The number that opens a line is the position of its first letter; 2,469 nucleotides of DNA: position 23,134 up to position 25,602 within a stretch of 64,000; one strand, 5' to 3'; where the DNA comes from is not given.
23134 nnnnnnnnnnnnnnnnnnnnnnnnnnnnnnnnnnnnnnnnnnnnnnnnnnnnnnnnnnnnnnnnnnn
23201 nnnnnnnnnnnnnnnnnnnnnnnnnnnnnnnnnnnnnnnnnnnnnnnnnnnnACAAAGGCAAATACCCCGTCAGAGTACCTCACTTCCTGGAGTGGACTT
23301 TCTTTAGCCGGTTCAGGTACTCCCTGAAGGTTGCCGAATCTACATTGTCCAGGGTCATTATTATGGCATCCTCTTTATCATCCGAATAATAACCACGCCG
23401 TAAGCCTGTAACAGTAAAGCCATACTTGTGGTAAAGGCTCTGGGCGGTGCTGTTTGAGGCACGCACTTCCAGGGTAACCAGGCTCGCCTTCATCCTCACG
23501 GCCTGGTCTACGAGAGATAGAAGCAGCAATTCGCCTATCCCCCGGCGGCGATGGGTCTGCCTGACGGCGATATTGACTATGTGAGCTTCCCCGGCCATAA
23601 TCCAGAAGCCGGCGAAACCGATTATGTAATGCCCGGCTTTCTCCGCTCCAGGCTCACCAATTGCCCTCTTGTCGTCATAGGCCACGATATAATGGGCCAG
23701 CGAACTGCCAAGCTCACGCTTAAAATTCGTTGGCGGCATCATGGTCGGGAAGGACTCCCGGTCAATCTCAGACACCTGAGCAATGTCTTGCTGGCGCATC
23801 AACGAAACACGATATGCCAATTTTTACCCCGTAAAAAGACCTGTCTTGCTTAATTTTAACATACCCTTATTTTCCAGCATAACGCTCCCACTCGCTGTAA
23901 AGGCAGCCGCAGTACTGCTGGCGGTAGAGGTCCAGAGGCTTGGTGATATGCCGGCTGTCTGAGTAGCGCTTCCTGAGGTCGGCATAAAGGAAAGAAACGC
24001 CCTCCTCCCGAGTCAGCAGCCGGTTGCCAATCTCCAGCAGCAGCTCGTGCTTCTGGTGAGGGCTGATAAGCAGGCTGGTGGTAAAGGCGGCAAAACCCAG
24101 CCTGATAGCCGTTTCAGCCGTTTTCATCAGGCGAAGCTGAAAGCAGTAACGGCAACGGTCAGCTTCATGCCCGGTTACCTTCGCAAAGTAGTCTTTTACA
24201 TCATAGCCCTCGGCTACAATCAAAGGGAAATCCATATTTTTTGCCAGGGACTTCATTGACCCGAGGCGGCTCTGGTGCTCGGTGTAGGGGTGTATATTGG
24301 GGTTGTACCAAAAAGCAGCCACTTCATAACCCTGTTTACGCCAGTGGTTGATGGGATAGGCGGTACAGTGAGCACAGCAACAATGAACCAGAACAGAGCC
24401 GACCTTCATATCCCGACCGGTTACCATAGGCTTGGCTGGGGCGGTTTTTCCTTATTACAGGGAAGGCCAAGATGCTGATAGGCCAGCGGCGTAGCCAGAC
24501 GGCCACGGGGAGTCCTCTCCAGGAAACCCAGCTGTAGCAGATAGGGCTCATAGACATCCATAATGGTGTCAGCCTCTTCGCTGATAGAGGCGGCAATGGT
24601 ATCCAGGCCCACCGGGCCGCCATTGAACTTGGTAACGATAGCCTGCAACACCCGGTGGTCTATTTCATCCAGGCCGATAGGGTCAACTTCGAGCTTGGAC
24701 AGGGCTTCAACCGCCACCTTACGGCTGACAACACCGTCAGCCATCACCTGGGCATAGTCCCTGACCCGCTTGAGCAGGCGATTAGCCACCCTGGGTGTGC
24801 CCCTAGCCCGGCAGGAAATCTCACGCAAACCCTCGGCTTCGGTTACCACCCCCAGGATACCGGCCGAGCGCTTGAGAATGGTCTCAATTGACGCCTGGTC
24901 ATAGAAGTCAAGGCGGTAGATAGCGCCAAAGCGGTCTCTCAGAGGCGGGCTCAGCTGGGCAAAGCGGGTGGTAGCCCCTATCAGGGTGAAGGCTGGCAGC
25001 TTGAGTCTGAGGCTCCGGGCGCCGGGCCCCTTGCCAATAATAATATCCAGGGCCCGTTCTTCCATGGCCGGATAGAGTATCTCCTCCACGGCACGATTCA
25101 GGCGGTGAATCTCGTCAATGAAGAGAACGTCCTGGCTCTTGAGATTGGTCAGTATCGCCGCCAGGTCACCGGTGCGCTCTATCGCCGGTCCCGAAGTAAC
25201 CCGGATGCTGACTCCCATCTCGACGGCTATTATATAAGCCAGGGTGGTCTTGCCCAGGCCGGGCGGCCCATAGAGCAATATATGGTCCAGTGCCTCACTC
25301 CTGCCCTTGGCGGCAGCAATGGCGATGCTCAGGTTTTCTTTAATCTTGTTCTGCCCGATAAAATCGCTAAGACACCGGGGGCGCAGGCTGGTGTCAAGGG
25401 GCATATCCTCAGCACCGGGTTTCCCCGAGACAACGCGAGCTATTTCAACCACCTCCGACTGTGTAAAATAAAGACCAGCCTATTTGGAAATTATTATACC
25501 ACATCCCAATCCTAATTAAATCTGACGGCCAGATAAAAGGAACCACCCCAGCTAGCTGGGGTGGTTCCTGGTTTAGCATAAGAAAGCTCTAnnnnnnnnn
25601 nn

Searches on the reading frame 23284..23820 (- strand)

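Call 66: search_protein_families(library=pfam, proteins=[window:23284-23820:-], max_evalue=0.00001)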
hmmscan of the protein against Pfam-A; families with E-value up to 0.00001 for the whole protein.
window:23284-23820:- (179 aa): 5 families
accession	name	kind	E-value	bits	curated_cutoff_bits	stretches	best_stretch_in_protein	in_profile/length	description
PF00583.31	Acetyltransf_1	-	8.3e-16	58.7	20.7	1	42-135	25-116/116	Acetyltransferase (GNAT) family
PF13673.13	Acetyltransf_10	-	2.5e-14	53.8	23.6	1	22-140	11-112/128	Acetyltransferase (GNAT) domain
PF13508.13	Acetyltransf_7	-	3.5e-13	50.2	27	1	42-136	3-83/84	Acetyltransferase (GNAT) domain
PF08445.16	FR47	-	1e-08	35.5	22.1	1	79-137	22-79/86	FR47-like protein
PF13527.13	Acetyltransf_9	-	9.5e-07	29.3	25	1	6-137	3-126/127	Acetyltransferase (GNAT) domain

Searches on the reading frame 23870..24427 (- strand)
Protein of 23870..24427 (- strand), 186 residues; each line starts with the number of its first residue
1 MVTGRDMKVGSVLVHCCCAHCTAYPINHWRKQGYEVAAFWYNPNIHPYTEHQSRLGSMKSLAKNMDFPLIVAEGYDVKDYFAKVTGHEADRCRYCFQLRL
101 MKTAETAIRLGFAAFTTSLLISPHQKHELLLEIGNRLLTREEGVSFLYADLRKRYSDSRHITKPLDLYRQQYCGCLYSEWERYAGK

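Call 66: search_protein_families(library=pfam, proteins=[window:23870-24427:-], max_evalue=0.00001)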
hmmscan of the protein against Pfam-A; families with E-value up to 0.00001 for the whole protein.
window:23870-24427:- (186 aa): 1 family
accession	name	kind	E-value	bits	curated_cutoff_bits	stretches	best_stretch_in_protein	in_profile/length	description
PF02677.20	QueH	-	2.5e-54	184.5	23.5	1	12-179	1-173/175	Epoxyqueuosine reductase QueH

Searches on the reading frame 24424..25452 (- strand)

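Call 66: search_protein_families(library=pfam, proteins=[window:24424-25452:-], max_evalue=0.00001)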
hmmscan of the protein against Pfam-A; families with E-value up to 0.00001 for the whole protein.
window:24424-25452:- (343 aa): 6 families
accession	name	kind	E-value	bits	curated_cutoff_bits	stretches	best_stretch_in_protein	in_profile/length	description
PF05496.18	RuvB_N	-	2.9e-78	261.6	27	1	23-181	1-159/159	Holliday junction DNA helicase RuvB P-loop domain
PF17864.7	AAA_lid_4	-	7e-28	96.6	27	1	184-257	1-74/74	RuvB AAA lid domain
PF05491.19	RuvB_C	-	1.9e-24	85.9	24.7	1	260-328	3-71/72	RuvB C-terminal winged helix domain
PF00004.35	AAA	-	3.3e-21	76.5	21.2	1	58-181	1-129/131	ATPase family associated with various cellular activities (AAA)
PF07728.20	AAA_5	-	1.4e-10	41.8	22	1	57-175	1-139/139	AAA domain (dynein-related subfamily)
PF01078.27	Mg_chelatase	-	7.2e-07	29.2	20.3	0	28-75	2-42/207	Magnesium chelatase, subunit ChlI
